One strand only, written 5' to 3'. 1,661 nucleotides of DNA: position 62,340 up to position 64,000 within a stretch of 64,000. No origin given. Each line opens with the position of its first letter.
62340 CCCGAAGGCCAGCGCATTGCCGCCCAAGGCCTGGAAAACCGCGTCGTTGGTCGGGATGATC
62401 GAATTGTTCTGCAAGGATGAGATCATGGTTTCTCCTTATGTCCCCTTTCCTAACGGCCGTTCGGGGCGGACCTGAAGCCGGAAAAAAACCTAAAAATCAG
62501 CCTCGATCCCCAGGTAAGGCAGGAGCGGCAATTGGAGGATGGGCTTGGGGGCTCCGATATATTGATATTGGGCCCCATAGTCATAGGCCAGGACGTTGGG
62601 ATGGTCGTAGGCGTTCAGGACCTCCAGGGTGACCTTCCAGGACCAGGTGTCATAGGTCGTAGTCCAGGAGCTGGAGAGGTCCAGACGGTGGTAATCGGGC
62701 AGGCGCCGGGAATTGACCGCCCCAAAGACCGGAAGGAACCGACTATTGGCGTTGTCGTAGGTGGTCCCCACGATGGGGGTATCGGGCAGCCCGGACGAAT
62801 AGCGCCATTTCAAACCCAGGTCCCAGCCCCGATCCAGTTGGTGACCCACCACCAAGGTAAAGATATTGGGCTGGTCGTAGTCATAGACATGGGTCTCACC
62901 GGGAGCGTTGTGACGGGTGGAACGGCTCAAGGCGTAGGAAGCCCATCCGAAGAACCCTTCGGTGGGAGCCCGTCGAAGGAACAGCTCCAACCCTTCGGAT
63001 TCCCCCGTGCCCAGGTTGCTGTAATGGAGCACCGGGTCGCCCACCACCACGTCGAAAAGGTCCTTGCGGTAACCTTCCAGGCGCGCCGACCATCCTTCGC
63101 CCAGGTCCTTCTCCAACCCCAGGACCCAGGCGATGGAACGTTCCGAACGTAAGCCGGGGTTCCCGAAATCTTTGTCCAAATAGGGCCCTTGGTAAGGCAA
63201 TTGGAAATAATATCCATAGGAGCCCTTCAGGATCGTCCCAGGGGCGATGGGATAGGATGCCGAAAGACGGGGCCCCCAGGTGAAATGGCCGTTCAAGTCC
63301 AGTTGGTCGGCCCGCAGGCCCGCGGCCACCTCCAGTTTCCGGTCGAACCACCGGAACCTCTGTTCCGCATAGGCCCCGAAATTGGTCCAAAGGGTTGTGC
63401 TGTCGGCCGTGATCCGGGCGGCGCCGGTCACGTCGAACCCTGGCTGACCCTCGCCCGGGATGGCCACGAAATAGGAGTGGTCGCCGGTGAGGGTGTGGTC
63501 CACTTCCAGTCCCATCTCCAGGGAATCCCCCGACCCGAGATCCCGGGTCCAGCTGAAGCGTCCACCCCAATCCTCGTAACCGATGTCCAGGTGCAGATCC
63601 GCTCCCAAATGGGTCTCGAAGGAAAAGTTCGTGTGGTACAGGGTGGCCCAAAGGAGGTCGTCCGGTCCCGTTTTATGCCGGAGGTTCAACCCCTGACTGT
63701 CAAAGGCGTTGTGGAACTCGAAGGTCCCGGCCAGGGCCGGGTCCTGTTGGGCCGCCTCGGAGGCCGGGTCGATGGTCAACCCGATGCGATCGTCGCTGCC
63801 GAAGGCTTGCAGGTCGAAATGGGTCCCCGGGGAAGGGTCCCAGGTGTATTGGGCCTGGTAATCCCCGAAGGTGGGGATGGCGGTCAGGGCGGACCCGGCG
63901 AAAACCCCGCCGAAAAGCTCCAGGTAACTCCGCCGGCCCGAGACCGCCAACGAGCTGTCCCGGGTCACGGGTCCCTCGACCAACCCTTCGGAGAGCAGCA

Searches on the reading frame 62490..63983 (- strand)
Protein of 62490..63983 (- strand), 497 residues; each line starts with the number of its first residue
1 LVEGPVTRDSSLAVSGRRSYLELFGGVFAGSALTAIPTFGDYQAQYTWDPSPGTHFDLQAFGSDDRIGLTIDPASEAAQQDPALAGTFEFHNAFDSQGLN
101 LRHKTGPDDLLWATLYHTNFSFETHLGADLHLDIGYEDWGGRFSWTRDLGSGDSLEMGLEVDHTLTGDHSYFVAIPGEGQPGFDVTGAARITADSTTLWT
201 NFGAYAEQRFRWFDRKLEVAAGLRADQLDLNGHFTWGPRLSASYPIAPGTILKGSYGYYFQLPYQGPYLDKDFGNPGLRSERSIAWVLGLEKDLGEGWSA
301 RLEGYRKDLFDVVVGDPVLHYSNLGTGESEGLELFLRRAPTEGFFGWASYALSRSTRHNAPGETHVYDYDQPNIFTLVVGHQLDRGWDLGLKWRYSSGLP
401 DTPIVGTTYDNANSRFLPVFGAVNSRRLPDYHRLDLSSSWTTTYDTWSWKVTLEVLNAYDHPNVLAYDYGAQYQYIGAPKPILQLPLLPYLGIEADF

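Call 19: search_protein_families(library=pfam, proteins=[window:62490-63983:-], max_evalue=0.001)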
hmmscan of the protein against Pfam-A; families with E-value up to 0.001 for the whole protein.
window:62490-63983:- (497 aa): 1 family
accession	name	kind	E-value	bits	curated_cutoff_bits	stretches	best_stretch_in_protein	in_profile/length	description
PF25183.1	OMP_b-brl_4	-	0.00034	19.6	30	0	231-270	433-472/838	Outer membrane beta barrel domain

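Call 61: search_protein_families(library=ncbifam, proteins=[window:62490-63983:-], max_evalue=0.1)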
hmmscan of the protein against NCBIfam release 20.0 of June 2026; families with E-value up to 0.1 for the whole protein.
window:62490-63983:- (497 aa): 6 families
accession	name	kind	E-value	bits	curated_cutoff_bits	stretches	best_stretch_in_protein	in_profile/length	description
TIGR01779.1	TonB-B12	equivalog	1e-07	31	599.7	1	193-336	347-488/614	TonB-dependent vitamin B12 receptor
NF007926.1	PRK10641.1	equivalog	3.5e-06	25.8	836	1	200-333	358-488/617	TonB-dependent vitamin B12 receptor BtuB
TIGR01783.1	TonB-siderophor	subfamily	9.9e-05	21.1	223.5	1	213-457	373-614/649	TonB-dependent siderophore receptor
TIGR01785.1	TonB-hemin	subfamily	0.0053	15.2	316.85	0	200-456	364-647/677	TonB-dependent heme/hemoglobin receptor family protein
TIGR01786.1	TonB-hemlactrns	subfamily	0.032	12.5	323.75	0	347-442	579-668/719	TonB-dependent hemoglobin/transferrin/lactoferrin family receptor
NF010010.0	PRK13483.1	equivalog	0.051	11.6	927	0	191-311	361-488/660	ligand-gated channel protein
